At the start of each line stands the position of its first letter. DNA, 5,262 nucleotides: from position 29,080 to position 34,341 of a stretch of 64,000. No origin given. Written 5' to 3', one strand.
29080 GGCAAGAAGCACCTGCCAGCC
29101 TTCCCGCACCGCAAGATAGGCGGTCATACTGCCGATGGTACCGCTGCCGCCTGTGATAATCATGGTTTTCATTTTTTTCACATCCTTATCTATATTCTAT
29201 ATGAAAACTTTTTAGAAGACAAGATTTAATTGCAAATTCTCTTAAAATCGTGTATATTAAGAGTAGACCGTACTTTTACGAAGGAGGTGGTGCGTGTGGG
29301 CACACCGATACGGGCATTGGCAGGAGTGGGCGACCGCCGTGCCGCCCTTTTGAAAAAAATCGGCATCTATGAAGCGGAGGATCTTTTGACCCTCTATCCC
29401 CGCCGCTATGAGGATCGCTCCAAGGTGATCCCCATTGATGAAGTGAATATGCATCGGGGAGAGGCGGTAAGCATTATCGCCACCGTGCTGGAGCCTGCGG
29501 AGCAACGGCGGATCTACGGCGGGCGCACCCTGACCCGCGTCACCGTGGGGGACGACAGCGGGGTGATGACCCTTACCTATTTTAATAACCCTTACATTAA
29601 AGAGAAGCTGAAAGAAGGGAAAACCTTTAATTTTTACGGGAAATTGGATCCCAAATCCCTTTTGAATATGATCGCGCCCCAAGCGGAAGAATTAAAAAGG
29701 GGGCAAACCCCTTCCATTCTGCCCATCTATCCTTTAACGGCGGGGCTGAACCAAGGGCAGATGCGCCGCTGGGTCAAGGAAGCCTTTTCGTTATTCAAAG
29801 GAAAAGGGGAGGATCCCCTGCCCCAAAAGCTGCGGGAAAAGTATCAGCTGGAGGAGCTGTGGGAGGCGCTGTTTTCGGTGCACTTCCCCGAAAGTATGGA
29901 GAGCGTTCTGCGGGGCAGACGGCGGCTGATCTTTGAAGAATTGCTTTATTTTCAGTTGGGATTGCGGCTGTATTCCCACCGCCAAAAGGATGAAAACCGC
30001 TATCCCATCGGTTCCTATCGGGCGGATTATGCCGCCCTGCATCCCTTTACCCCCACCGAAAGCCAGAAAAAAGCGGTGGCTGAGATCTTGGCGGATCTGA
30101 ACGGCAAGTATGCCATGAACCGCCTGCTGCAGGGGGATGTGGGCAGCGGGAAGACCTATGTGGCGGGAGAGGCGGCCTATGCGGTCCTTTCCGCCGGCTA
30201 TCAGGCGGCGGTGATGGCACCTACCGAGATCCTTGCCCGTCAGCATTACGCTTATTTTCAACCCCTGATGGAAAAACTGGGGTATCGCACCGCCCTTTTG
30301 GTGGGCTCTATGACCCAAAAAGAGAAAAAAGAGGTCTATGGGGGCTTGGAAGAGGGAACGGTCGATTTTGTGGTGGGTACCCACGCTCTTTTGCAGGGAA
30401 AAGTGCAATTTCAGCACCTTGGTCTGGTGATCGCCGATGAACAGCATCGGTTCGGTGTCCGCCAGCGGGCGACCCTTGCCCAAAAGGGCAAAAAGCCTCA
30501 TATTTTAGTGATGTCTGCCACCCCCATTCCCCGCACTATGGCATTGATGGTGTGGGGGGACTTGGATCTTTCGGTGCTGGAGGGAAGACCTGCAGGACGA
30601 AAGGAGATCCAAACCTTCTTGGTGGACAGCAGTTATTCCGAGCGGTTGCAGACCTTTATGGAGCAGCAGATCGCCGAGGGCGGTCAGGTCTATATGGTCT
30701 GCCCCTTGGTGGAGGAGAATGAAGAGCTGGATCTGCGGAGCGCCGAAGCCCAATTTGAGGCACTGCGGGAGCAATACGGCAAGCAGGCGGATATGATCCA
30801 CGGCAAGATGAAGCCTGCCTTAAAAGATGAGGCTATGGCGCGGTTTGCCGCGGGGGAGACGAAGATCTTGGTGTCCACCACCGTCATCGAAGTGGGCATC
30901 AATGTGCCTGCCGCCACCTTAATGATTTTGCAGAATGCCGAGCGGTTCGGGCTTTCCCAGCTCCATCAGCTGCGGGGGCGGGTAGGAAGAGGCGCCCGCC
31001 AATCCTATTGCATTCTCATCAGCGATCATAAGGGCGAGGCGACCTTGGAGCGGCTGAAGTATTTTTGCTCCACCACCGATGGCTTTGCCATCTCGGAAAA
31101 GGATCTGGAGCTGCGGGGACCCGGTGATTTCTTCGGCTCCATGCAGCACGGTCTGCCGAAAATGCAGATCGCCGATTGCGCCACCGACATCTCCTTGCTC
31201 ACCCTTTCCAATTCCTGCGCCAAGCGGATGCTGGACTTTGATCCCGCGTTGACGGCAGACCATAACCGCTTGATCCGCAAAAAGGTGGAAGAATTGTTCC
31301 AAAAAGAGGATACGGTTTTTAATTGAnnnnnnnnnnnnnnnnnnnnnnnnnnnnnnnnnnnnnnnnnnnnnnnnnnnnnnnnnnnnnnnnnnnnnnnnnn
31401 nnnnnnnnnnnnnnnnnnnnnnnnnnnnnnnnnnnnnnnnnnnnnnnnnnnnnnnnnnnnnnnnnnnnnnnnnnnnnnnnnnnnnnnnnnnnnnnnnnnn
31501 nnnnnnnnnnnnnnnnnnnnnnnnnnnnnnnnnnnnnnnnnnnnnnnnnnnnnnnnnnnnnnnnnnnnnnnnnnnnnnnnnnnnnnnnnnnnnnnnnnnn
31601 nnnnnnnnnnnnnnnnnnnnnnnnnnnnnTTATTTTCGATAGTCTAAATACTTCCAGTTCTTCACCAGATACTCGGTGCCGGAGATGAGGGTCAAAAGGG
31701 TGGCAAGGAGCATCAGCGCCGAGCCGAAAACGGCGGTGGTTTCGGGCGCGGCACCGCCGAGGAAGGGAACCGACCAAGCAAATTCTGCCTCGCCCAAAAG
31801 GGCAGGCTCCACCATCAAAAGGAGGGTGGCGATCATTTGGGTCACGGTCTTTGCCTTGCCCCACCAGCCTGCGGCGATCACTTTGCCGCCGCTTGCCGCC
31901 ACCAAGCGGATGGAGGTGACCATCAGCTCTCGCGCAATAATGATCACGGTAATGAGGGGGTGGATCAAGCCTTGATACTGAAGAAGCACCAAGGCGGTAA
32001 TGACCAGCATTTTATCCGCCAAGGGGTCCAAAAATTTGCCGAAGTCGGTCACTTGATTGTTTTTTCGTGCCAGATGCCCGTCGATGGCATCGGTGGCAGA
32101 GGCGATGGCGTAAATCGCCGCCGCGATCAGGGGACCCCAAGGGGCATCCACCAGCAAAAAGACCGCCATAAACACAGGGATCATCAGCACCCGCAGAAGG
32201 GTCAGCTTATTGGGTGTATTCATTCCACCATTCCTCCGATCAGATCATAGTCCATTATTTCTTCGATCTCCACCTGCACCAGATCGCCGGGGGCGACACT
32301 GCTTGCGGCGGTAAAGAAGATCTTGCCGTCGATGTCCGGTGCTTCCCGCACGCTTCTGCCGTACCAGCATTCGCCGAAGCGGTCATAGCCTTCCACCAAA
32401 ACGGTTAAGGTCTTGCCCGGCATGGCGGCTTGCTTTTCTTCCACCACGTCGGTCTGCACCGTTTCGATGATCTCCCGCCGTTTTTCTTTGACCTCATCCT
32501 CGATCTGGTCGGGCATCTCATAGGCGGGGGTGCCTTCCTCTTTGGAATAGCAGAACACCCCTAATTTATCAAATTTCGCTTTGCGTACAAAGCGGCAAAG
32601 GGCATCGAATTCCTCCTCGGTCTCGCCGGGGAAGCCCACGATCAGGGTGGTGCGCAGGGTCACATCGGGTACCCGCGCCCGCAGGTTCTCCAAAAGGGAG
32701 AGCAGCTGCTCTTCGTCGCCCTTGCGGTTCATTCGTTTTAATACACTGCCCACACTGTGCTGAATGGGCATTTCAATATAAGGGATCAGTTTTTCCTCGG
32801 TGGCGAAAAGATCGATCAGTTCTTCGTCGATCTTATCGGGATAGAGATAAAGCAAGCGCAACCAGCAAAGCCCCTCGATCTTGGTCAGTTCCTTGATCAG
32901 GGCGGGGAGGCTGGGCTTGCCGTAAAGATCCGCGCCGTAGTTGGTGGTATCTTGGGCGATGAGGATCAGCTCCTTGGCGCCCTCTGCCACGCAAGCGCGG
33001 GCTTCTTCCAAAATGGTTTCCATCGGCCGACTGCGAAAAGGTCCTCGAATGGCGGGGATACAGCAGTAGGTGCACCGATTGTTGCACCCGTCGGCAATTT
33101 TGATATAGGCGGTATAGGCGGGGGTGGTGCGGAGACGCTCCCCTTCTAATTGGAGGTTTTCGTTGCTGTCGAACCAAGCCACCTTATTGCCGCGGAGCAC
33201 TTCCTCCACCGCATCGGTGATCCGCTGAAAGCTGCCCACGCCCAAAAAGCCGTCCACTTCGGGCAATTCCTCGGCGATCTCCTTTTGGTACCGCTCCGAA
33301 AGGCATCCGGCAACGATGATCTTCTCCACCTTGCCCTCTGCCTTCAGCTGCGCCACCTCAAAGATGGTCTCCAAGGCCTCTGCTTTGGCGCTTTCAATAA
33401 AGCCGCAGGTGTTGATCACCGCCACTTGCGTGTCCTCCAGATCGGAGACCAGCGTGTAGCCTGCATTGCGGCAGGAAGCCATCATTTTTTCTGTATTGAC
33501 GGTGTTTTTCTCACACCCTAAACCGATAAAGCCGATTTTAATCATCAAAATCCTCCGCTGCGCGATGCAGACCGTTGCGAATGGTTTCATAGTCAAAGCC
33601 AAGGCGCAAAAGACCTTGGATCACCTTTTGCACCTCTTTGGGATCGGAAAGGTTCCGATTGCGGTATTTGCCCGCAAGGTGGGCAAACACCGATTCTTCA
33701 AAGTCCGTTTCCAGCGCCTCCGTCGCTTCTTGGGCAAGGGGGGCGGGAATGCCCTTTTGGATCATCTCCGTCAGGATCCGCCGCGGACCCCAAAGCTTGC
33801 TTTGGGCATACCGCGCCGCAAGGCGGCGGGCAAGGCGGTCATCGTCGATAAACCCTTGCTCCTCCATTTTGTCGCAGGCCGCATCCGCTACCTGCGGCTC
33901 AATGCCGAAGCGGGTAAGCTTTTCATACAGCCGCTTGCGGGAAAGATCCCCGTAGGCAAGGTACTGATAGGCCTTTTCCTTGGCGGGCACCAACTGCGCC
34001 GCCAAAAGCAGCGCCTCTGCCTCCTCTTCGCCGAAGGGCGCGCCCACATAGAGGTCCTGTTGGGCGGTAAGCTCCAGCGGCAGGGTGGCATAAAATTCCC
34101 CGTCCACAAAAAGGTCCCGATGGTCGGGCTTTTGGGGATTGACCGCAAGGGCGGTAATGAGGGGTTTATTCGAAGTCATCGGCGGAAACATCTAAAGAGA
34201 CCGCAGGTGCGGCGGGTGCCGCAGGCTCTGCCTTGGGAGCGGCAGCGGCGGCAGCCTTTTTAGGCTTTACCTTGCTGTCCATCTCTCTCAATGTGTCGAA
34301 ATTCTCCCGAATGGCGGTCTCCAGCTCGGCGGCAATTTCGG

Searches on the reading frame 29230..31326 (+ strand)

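Call 6: search_protein_families(library=pfam, proteins=[window:29230-31326:+])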
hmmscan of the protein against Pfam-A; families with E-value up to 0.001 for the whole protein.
window:29230-31326:+ (698 aa): 8 families
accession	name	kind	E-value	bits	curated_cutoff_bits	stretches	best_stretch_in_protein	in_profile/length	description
PF17191.10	RecG_wedge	-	5.7e-28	98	23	1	27-187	2-160/162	RecG wedge domain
PF00271.37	Helicase_C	-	6.1e-25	88.1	23.5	1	477-587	10-108/110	Helicase conserved C-terminal domain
PF00270.35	DEAD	-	3.4e-24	85.9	26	1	276-436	1-163/167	DEAD/DEAH box helicase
PF19833.4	RecG_dom3_C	-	4.2e-15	56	26.8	1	615-692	1-79/87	ATP-dependent DNA helicase RecG, domain 3, C-terminal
PF04851.21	ResIII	-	4.3e-14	53.2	22.5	1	274-432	3-162/164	Type III restriction enzyme, res subunit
PF13604.12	AAA_30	-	5.5e-05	23.4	27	1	277-419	4-111/191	AAA domain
PF07517.20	SecA_DEAD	-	0.00016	21.4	24.6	1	303-370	98-165/290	SecA DEAD-like domain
PF01336.31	tRNA_anti-codon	-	0.00063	20.1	27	0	94-141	9-59/75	OB-fold nucleic acid binding domain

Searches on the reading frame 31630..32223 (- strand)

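Call 25: search_protein_families(library=pfam, proteins=[window:31630-32223:-])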
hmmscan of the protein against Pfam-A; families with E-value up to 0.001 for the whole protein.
window:31630-32223:- (197 aa): 1 family
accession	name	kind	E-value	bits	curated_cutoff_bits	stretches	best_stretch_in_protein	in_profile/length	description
PF01066.26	CDP-OH_P_transf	-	3.8e-43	147.9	22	1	1-155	1-138/152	CDP-alcohol phosphatidyltransferase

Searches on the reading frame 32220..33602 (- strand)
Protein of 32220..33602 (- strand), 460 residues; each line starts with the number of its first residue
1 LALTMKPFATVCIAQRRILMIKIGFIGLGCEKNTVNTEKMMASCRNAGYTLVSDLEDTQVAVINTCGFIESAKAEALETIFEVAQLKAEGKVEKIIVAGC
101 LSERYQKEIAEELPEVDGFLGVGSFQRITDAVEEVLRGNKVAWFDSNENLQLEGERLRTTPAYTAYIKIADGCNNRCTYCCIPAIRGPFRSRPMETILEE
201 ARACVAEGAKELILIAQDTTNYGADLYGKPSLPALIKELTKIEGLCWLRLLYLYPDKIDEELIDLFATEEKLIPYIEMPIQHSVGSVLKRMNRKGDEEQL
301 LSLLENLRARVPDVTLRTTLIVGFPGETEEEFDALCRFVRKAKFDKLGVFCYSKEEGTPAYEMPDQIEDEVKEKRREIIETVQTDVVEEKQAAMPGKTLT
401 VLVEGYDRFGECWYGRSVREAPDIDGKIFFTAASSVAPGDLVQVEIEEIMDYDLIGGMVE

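Call 25: search_protein_families(library=pfam, proteins=[window:32220-33602:-])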
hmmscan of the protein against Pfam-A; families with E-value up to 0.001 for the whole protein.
window:32220-33602:- (460 aa): 3 families
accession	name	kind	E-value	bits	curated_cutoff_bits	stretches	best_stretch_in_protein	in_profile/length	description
PF04055.27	Radical_SAM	-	1.1e-24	87.9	29.5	1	168-339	2-166/166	Radical SAM superfamily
PF00919.26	UPF0004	-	1.1e-23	83.5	27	1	22-121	1-98/98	Uncharacterized protein family UPF0004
PF18693.7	TRAM_2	-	3.9e-18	65.8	27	1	396-459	2-63/63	TRAM domain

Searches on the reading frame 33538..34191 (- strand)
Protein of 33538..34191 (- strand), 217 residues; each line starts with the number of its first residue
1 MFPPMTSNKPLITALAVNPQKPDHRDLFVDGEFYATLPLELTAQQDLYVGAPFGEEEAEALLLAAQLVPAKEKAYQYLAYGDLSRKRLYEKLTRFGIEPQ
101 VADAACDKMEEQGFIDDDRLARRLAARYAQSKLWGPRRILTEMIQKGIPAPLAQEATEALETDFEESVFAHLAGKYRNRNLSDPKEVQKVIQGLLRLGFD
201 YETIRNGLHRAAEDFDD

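Call 25: search_protein_families(library=pfam, proteins=[window:33538-34191:-])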
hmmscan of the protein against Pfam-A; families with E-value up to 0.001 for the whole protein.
window:33538-34191:- (217 aa): 3 families
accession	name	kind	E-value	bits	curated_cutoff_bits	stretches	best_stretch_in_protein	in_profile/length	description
PF02631.22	RecX_HTH2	-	3.1e-12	47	26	1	116-156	1-41/42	RecX, second three-helix domain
PF21982.2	RecX_HTH1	-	2.1e-09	37.6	26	1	70-108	1-39/40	RecX, first three-helix domain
PF21981.2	RecX_HTH3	-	5.1e-08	33.4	26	1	171-205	10-45/48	RecX, third three-helix domain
